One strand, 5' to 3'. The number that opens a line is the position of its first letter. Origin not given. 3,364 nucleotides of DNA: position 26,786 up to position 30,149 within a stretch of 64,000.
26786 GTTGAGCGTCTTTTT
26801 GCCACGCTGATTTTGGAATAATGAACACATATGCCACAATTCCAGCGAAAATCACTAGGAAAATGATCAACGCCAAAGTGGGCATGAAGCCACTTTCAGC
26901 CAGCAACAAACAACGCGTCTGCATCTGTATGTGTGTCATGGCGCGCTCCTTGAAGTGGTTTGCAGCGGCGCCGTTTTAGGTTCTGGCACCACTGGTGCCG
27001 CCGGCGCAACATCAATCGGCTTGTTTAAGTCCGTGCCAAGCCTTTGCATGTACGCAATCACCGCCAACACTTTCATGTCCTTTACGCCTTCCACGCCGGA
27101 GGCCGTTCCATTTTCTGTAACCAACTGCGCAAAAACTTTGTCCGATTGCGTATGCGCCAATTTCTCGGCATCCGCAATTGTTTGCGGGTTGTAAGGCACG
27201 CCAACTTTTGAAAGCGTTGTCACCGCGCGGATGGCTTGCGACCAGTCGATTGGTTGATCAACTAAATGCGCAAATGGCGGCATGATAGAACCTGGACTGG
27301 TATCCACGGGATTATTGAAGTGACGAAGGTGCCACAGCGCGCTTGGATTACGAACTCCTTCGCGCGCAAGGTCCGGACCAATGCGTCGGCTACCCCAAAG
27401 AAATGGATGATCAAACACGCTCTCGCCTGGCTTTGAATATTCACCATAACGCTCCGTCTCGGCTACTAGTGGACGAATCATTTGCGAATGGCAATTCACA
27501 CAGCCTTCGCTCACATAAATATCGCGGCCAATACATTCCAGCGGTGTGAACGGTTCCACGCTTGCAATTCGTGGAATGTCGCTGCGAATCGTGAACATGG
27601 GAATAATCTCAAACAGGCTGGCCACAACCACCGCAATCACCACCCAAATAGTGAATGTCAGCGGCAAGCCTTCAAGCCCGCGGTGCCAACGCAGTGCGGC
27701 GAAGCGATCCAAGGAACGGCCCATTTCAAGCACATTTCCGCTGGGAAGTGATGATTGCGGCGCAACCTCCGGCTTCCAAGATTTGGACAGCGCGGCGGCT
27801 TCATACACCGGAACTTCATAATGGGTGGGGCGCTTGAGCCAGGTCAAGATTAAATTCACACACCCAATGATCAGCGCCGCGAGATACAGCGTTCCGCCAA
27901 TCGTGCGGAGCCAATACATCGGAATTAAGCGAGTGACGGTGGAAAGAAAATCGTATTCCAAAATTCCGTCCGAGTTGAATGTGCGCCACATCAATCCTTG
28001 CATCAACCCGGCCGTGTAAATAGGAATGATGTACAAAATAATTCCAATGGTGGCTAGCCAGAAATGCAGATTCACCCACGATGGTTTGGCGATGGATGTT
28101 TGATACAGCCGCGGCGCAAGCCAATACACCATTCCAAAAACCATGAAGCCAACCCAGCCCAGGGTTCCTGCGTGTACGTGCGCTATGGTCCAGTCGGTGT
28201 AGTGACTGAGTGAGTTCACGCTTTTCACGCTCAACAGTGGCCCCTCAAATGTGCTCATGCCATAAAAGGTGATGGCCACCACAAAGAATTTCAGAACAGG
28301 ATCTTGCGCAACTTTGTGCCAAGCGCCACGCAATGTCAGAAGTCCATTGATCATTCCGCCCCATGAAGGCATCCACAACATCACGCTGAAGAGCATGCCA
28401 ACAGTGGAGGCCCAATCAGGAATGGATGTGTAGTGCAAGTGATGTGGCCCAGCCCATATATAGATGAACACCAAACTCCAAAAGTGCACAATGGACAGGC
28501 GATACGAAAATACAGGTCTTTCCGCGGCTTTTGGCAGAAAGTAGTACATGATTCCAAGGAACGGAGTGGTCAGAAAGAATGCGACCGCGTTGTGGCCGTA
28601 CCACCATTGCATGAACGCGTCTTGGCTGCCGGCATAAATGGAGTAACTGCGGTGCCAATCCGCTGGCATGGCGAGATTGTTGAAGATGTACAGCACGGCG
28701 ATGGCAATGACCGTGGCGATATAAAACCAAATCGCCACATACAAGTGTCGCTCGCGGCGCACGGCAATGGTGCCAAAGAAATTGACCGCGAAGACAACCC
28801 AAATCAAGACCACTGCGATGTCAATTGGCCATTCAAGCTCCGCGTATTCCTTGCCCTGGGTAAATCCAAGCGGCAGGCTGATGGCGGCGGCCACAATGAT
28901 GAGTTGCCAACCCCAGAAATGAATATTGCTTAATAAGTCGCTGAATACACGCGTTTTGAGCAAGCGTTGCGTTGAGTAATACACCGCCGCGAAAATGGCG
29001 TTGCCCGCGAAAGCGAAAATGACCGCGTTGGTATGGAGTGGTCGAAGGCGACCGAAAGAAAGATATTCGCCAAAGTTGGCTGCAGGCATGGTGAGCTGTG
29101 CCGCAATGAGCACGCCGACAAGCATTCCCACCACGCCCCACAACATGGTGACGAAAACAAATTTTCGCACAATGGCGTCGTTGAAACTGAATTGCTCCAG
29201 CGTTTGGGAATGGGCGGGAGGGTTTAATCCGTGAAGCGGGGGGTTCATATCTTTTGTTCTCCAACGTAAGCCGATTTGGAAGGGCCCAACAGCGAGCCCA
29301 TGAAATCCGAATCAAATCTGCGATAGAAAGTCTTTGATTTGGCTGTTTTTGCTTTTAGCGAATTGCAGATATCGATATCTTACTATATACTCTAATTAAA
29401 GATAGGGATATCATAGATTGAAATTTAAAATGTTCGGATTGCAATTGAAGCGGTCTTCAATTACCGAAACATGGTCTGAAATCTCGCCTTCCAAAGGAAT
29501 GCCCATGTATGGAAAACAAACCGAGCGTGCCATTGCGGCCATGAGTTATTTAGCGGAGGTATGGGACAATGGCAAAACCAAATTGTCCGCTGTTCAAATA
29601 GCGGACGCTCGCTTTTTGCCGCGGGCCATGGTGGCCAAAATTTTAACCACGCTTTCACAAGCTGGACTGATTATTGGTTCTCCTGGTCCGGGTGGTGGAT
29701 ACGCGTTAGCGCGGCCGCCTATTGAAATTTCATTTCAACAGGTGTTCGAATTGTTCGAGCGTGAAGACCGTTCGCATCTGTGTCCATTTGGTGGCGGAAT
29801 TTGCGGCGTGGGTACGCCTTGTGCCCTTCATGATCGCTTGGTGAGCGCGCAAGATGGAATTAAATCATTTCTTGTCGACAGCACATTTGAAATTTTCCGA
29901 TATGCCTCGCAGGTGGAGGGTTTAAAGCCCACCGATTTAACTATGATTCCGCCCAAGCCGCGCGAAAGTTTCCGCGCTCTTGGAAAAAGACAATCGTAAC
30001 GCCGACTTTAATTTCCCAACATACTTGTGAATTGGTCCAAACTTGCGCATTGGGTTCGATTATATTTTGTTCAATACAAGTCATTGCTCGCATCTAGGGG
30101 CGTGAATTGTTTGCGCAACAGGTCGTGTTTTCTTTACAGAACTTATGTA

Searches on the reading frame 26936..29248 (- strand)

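Call 72: search_protein_families(library=pfam, proteins=[window:26936-29248:-], max_evalue=0.0001)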
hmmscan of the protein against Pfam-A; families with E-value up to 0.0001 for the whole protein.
window:26936-29248:- (770 aa): 2 families
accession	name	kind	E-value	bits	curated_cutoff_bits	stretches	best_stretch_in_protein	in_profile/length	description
PF00115.25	COX1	-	2.9e-119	399.2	34.8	1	26-454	2-436/436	Cytochrome C and Quinol oxidase polypeptide I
PF02433.20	FixO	-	3.6e-78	262.5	29.6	1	522-740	1-218/219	Cytochrome C oxidase, mono-heme subunit/FixO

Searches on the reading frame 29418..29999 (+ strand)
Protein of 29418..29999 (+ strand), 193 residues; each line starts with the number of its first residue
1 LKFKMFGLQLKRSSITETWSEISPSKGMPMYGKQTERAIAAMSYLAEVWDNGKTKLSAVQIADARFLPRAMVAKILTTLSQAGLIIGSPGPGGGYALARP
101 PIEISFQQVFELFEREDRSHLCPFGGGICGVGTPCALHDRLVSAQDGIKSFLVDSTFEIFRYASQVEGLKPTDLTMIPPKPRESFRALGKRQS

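Call 72: search_protein_families(library=pfam, proteins=[window:29418-29999:+], max_evalue=0.0001)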
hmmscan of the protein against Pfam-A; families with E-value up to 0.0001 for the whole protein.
window:29418-29999:+ (193 aa): 1 family
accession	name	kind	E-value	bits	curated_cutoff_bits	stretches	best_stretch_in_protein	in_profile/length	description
PF02082.26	Rrf2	-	1.7e-20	74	30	1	33-156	3-125/132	Iron-dependent Transcriptional regulator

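Call 73: search_protein_families(library=ncbifam, proteins=[window:29418-29999:+], max_evalue=0.001)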
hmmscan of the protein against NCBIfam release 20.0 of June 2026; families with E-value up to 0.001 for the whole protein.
window:29418-29999:+ (193 aa): 7 families
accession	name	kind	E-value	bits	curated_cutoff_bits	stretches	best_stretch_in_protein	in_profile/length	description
TIGR00738.1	rrf2_super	superfamily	1.4e-18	67.1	73.3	1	32-156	4-126/132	Rrf2 family transcriptional regulator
TIGR02944.1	suf_reg_Xantho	equivalog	3.4e-10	40.4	110.65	1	36-138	9-108/130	SUF system Fe-S cluster assembly regulator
TIGR02010.1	IscR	equivalog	3.9e-06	26.7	207.55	1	38-154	10-123/135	Fe-S cluster assembly transcriptional regulator IscR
NF008886.0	PRK11920.1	equivalog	6.7e-06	25.9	193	1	32-115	4-84/153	iron-responsive transcriptional regulator RirA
NF008240.0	PRK11014.1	equivalog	1.8e-05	24.8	182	1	35-150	7-117/141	nitric oxide-sensing transcriptional repressor NsrR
NF008110.0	PRK10857.1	equivalog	0.00017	21.4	275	1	38-158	10-127/164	Fe-S cluster assembly transcriptional regulator IscR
NF047409.1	Cys_reg_CymR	equivalog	0.00027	21.1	195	1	44-114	16-84/139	cysteine metabolism transcriptional regulator CymR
